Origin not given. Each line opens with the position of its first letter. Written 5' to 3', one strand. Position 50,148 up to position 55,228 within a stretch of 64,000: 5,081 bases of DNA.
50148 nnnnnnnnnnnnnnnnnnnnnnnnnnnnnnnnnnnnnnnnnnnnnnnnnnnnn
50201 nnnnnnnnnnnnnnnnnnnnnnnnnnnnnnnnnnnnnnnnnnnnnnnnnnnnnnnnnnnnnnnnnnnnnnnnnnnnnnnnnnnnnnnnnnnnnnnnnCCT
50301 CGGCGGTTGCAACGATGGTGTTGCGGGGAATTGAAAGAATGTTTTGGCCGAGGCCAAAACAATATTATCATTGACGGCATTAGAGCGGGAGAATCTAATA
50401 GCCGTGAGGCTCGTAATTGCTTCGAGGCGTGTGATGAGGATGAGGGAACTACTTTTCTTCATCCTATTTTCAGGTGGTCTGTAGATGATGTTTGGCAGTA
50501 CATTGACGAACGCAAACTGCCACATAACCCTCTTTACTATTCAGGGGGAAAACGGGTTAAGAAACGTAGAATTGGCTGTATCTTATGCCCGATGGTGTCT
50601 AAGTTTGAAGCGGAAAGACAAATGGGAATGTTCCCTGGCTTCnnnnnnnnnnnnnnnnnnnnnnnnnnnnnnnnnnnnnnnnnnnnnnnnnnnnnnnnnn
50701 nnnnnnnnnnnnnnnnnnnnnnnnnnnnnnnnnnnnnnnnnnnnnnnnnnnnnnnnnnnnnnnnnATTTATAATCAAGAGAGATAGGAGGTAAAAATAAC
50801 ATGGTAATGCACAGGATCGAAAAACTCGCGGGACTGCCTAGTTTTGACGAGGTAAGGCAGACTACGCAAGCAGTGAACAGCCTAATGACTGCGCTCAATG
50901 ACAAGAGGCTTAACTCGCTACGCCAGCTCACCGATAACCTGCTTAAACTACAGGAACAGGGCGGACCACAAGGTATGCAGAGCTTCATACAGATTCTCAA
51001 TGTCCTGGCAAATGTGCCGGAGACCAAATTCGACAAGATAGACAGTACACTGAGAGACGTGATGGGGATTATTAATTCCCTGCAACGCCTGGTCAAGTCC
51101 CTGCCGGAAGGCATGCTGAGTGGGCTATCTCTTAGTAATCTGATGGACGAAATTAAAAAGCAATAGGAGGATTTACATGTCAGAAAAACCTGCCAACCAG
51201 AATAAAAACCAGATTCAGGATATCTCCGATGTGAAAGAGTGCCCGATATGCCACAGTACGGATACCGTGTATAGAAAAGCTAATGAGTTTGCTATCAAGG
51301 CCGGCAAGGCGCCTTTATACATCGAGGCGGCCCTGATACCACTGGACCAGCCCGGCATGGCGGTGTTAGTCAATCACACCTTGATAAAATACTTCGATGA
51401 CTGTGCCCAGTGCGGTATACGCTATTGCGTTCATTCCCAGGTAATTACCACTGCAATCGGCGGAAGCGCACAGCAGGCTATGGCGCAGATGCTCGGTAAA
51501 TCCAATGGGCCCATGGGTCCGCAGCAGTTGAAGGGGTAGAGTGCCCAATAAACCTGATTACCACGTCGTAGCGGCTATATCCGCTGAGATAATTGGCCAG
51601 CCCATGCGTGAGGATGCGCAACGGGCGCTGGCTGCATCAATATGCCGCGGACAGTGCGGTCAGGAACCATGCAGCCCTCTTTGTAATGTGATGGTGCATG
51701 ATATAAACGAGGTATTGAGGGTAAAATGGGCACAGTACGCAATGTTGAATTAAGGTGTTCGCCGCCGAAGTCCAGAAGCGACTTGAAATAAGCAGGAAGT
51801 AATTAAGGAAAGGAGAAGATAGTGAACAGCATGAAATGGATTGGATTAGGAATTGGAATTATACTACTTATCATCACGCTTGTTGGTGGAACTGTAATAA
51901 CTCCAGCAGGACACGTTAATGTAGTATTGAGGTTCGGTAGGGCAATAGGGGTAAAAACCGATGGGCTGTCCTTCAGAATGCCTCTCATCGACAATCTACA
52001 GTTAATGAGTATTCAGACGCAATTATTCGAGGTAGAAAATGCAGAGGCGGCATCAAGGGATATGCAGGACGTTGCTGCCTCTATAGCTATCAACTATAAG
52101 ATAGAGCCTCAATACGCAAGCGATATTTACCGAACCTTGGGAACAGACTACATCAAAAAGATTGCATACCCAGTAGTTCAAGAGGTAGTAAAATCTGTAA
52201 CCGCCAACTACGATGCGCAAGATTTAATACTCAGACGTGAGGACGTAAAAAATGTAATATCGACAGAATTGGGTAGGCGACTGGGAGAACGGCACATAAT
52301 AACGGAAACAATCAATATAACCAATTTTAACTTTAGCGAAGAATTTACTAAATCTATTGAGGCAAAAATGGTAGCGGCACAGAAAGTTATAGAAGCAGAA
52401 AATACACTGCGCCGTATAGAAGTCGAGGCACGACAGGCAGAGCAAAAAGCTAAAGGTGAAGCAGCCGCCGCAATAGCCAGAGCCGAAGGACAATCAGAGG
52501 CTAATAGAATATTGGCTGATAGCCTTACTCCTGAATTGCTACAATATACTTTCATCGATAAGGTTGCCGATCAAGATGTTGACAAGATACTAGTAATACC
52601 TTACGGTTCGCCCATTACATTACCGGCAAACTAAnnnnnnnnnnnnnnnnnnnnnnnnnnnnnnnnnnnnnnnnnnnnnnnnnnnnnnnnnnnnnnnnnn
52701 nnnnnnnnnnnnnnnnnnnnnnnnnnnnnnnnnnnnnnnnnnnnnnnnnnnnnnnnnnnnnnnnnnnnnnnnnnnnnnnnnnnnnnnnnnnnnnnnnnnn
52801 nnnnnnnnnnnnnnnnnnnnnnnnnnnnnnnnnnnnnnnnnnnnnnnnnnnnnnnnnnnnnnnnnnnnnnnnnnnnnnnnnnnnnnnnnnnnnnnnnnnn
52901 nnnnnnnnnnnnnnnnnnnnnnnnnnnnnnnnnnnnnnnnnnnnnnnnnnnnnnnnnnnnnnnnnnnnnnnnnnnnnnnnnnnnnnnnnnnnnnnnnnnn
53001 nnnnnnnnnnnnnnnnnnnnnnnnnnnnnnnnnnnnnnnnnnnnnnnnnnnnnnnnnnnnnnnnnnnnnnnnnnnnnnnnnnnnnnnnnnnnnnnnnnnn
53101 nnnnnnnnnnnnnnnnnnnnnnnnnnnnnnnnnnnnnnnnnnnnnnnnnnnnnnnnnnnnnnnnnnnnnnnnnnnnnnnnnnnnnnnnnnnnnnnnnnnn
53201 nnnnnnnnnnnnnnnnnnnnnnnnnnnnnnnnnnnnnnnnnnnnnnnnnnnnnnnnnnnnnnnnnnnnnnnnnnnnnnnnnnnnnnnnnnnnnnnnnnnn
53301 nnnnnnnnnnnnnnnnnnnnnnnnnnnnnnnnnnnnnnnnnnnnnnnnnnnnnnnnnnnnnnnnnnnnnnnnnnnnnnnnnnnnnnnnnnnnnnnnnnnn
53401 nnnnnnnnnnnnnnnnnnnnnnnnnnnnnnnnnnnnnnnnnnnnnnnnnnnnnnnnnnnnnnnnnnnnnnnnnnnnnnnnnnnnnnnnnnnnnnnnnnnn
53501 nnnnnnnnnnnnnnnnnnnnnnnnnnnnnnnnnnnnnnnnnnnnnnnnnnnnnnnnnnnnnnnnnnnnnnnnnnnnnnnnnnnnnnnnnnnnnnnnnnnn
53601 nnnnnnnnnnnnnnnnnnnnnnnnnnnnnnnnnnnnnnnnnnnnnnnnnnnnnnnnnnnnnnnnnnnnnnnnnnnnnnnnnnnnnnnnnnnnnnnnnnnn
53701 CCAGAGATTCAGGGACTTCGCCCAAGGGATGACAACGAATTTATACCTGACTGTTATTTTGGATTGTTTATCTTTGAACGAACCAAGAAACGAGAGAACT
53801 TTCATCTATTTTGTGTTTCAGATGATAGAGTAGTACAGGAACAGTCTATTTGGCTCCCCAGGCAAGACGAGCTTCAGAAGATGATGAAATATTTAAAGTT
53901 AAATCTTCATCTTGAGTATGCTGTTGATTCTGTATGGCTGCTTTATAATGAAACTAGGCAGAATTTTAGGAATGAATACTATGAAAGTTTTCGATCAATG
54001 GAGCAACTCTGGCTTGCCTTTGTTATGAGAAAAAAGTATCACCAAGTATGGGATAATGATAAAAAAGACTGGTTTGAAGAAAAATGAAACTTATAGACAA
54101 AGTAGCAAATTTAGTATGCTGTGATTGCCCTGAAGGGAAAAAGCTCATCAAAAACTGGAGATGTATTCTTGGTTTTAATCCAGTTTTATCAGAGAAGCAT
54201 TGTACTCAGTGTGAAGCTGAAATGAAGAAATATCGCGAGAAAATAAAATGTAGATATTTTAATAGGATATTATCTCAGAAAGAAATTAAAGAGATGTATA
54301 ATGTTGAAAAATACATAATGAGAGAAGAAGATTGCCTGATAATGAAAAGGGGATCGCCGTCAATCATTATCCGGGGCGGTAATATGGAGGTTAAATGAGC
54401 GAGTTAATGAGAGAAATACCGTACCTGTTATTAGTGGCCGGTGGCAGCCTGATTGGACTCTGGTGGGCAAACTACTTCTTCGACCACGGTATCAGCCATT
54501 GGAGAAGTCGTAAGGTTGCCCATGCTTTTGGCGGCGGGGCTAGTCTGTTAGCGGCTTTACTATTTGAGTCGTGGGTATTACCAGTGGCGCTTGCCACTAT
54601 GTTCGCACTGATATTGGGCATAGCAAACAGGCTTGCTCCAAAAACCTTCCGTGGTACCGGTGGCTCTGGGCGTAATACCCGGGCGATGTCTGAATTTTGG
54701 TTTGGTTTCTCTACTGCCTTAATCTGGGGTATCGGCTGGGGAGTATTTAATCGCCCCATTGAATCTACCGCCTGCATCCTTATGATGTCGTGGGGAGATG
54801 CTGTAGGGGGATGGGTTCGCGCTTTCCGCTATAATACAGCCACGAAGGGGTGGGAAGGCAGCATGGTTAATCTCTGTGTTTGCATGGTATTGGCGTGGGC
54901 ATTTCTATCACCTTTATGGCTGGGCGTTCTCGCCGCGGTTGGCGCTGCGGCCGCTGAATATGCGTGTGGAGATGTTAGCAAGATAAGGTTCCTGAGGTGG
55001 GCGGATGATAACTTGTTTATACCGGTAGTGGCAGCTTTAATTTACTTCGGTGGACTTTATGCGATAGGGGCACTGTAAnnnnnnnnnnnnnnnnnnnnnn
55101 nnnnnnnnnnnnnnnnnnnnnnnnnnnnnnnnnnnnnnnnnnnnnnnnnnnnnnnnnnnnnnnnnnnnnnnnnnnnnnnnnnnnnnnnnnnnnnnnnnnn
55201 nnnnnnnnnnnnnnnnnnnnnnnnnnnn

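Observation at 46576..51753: Tight eight-gene operon that may be a new DNA-modification or anti-restriction module: Mrp/NBP35 ATPase, Zn-ribbon methyltransferase, nuclease, PAPS-reductase-like enzyme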

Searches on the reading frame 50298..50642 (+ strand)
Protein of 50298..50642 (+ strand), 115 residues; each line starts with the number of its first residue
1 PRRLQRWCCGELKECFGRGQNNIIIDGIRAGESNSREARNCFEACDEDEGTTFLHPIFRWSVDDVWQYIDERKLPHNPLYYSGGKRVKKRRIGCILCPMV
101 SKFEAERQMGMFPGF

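Call 82: search_solved_structures(query=window:50298-50642:+, max_evalue=10, show_alignments=5)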
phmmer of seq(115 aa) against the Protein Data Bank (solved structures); distinct sequences matched with E-value up to 10: 9.
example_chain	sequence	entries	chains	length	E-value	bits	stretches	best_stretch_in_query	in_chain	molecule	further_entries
2oq2_A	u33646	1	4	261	0.0011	22.4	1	24-83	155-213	Phosphoadenosine phosphosulfate reductase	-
4bwv_A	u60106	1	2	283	0.0076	19.8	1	14-87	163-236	PHOSPHOADENOSINE-PHOSPHOSULPHATE REDUCTASE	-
7rge_A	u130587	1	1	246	0.0092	19.5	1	22-86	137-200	3'-phosphoadenylylsulfate reductase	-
8r8o_A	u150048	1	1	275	0.013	19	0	11-52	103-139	HalluTIM3-1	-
1zun_A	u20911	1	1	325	0.042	17.3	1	53-90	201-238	Sulfate adenylyltransferase subunit 2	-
1q9c_A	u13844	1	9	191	0.35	14.4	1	47-80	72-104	Son of sevenless protein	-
9nrc_B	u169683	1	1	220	0.67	13.5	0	48-99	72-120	REGN8023 Fab light chain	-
6p7h_B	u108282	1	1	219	0.72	13.3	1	48-100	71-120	Antibody DF2F-b.04 light chain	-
6vpu_A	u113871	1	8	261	1.3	12.6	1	27-84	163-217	Phosphoadenosine phosphosulfate reductase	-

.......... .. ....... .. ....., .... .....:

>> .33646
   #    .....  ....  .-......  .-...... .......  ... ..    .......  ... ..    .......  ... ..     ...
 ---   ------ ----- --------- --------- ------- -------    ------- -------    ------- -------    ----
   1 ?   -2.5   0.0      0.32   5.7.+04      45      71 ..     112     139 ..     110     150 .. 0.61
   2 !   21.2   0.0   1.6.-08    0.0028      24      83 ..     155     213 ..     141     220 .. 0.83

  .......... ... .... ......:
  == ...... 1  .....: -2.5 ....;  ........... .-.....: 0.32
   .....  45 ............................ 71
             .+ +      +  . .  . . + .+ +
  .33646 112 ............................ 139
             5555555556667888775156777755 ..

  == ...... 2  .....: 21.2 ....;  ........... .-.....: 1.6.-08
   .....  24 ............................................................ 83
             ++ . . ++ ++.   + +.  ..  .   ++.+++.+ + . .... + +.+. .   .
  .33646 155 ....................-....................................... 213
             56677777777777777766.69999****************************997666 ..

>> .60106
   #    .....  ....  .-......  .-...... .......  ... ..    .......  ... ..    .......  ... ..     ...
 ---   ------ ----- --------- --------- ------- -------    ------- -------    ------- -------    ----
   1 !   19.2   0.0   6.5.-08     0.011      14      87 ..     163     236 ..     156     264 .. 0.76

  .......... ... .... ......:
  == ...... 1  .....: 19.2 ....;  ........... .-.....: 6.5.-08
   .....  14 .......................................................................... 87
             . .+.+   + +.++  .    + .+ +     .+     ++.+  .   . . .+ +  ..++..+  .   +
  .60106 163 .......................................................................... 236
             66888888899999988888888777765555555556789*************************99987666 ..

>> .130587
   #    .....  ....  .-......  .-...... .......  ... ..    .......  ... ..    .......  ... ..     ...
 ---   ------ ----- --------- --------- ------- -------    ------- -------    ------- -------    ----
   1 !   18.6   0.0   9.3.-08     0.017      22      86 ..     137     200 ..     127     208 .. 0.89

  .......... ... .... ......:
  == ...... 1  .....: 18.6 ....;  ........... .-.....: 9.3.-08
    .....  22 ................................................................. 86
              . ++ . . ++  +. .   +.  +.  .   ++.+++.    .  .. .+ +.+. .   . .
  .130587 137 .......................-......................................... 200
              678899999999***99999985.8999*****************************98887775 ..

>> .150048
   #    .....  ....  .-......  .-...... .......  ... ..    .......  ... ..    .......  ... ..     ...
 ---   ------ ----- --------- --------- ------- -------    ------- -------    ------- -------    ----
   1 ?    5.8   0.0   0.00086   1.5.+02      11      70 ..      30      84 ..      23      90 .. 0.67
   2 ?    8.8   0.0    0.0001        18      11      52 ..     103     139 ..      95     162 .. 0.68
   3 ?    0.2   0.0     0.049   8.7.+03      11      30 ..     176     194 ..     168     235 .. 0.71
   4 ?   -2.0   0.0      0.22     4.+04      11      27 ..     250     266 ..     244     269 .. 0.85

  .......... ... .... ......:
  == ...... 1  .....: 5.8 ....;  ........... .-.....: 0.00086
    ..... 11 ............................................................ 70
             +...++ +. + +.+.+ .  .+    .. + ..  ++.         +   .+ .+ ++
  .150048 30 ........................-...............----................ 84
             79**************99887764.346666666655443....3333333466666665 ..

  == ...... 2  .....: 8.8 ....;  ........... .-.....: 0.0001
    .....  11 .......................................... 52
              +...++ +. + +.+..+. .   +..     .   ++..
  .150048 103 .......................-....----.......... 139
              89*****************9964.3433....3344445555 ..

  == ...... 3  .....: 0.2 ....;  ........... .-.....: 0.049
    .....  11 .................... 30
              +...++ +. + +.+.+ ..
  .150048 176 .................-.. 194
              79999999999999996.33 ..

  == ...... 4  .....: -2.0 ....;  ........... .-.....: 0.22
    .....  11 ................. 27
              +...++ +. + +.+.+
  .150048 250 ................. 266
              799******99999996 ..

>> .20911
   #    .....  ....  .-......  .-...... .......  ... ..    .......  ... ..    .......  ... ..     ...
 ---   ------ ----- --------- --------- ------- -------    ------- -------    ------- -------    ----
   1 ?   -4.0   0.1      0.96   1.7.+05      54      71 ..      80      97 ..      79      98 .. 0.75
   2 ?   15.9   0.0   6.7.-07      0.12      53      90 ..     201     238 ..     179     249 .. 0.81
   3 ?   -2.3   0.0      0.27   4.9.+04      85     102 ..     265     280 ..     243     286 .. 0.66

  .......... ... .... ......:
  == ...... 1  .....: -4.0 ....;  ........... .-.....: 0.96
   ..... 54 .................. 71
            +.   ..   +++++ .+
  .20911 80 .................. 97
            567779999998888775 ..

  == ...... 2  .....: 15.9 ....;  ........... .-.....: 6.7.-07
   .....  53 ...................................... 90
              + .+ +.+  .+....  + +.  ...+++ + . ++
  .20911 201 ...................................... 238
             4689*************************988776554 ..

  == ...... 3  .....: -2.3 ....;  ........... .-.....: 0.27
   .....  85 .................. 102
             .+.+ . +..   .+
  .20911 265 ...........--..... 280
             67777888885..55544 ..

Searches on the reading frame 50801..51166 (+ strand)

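Call 3: search_protein_families(library=pfam, proteins=[window:50801-51166:+], max_evalue=0.1)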
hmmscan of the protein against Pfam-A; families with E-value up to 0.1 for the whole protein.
window:50801-51166:+ (121 aa): 1 family
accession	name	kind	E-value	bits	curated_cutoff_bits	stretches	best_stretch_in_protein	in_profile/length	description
PF03999.17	MAP65_ASE1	-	0.0079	15.4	26.9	1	20-106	115-192/477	Microtubule associated protein (MAP65/ASE1 family)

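Call 4: search_protein_families(library=phrogs, proteins=[window:50801-51166:+], max_evalue=0.01)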
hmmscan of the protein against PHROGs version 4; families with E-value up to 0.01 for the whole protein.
window:50801-51166:+ (121 aa): 0 families

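Call 6: search_protein_families(library=ncbifam, proteins=[window:50801-51166:+], max_evalue=0.01)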
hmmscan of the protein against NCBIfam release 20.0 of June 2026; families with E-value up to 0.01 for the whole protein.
window:50801-51166:+ (121 aa): 0 families

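Call 7: search_protein_families(library=padloc, proteins=[window:50801-51166:+], max_evalue=0.01)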
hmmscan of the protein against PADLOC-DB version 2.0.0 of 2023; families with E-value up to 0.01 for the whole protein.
window:50801-51166:+ (121 aa): 1 family
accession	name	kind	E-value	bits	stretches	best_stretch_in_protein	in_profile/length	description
PDLC00636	ZorA2|ZorA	-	0.002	15.1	1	14-95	336-414/461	MotA/ExbB/TolQ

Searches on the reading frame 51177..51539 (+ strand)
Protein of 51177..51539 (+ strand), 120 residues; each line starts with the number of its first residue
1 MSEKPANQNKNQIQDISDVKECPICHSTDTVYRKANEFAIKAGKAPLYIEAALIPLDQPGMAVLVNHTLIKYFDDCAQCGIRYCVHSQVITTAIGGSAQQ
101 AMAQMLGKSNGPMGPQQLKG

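Call 3: search_protein_families(library=pfam, proteins=[window:51177-51539:+], max_evalue=0.1)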
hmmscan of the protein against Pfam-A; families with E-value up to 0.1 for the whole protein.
window:51177-51539:+ (120 aa): 5 families
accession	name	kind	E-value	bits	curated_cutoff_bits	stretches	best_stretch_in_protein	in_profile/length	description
PF03811.18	Zn_ribbon_InsA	-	0.0053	16.9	26.1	1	21-34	7-19/35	InsA N-terminal domain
PF14354.12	Lar_restr_allev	-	0.0064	17.2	28.6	0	18-34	2-18/58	Restriction alleviation protein Lar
PF23451.1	Zn_ribbon_PaaD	-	0.0088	16.1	27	1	17-32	12-27/53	PaaD zinc beta ribbon domain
PF06221.18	zf-C2HC5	-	0.054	13.9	25.8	0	66-88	10-32/54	Putative zinc finger motif, C2HC5-type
PF23145.1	Zf_2nd_IFT121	-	0.082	13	25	0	14-28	29-43/45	IFT121, second zinc finger domain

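Call 4: search_protein_families(library=phrogs, proteins=[window:51177-51539:+], max_evalue=0.01)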
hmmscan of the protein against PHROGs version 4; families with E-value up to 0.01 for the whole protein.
window:51177-51539:+ (120 aa): 0 families

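Call 6: search_protein_families(library=ncbifam, proteins=[window:51177-51539:+], max_evalue=0.01)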
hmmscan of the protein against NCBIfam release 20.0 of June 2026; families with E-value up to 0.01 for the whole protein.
window:51177-51539:+ (120 aa): 0 families

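Call 7: search_protein_families(library=padloc, proteins=[window:51177-51539:+], max_evalue=0.01)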
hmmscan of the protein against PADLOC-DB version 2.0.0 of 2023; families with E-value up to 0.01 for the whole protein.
window:51177-51539:+ (120 aa): 0 families

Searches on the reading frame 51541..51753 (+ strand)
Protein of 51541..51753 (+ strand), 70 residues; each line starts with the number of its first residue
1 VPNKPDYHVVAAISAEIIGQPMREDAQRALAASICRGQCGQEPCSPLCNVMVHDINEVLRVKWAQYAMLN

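Call 3: search_protein_families(library=pfam, proteins=[window:51541-51753:+], max_evalue=0.1)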
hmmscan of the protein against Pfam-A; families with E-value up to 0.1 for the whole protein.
window:51541-51753:+ (70 aa): 1 family
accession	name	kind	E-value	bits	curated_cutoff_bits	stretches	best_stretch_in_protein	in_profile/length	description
PF20561.3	DUF6771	-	0.09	13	23.7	0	20-36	29-45/63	Domain of unknown function (DUF6771)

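Call 4: search_protein_families(library=phrogs, proteins=[window:51541-51753:+], max_evalue=0.01)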
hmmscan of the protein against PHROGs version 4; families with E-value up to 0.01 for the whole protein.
window:51541-51753:+ (70 aa): 0 families

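Call 6: search_protein_families(library=ncbifam, proteins=[window:51541-51753:+], max_evalue=0.01)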
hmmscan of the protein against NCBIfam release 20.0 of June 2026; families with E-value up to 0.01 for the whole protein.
window:51541-51753:+ (70 aa): 0 families

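Call 7: search_protein_families(library=padloc, proteins=[window:51541-51753:+], max_evalue=0.01)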
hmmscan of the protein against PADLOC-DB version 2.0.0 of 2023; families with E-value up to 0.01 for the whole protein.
window:51541-51753:+ (70 aa): 0 families

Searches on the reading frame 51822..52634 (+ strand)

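Call 3: search_protein_families(library=pfam, proteins=[window:51822-52634:+], max_evalue=0.1)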
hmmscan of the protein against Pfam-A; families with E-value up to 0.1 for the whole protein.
window:51822-52634:+ (270 aa): 2 families
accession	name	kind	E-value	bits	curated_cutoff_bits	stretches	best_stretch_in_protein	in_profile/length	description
PF01145.31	Band_7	-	9.4e-25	88.1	23.6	1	26-208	2-174/176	SPFH domain / Band 7 family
PF22357.2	AF1548-like_C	-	0.075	13.6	23.9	0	177-208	15-47/56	AF1548-like, C-terminal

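Call 4: search_protein_families(library=phrogs, proteins=[window:51822-52634:+], max_evalue=0.01)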
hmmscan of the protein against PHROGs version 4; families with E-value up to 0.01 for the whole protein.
window:51822-52634:+ (270 aa): 2 families
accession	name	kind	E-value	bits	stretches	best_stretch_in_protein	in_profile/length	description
phrog_200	-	other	3.5e-43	149.2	1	2-243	79-329/379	lipoprotein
phrog_11227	-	other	6.2e-10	40.1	1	186-260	43-119/138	protease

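Call 6: search_protein_families(library=ncbifam, proteins=[window:51822-52634:+], max_evalue=0.01)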
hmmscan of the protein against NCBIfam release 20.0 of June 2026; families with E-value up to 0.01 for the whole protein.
window:51822-52634:+ (270 aa): 2 families
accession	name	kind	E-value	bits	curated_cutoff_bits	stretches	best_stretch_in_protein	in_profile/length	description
TIGR01932.1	hflC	equivalog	5.2e-10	38.6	134.4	1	4-141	1-145/318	protease modulator HflC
TIGR01933.1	hflK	equivalog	2e-05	24.2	159.4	1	33-227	10-200/261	FtsH protease activity modulator HflK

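Call 7: search_protein_families(library=padloc, proteins=[window:51822-52634:+], max_evalue=0.01)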
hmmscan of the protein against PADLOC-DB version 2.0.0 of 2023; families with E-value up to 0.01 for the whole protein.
window:51822-52634:+ (270 aa): 0 families

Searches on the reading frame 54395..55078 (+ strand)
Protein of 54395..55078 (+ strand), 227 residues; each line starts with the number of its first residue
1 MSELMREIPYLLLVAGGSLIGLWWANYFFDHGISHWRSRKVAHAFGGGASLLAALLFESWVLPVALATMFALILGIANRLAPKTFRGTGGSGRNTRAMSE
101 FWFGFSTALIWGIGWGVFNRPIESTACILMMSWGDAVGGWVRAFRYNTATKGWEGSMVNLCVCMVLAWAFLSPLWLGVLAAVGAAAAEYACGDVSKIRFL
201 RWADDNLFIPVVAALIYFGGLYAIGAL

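Call 70: search_protein_families(library=pfam, proteins=[window:54395-55078:+], max_evalue=0.001)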
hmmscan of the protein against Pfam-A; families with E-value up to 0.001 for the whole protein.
window:54395-55078:+ (227 aa): 0 families

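Call 72: search_protein_families(library=pfam, proteins=[window:54395-55078:+], max_evalue=1)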
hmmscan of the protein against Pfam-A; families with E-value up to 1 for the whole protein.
window:54395-55078:+ (227 aa): 2 families
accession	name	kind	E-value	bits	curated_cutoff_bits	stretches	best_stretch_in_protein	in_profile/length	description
PF00060.32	Lig_chan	-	0.08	13.2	30.8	1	58-110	3-56/146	Ligand-gated ion channel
PF15966.10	F-box_4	-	0.17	12.2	32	1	2-46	32-75/116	F-box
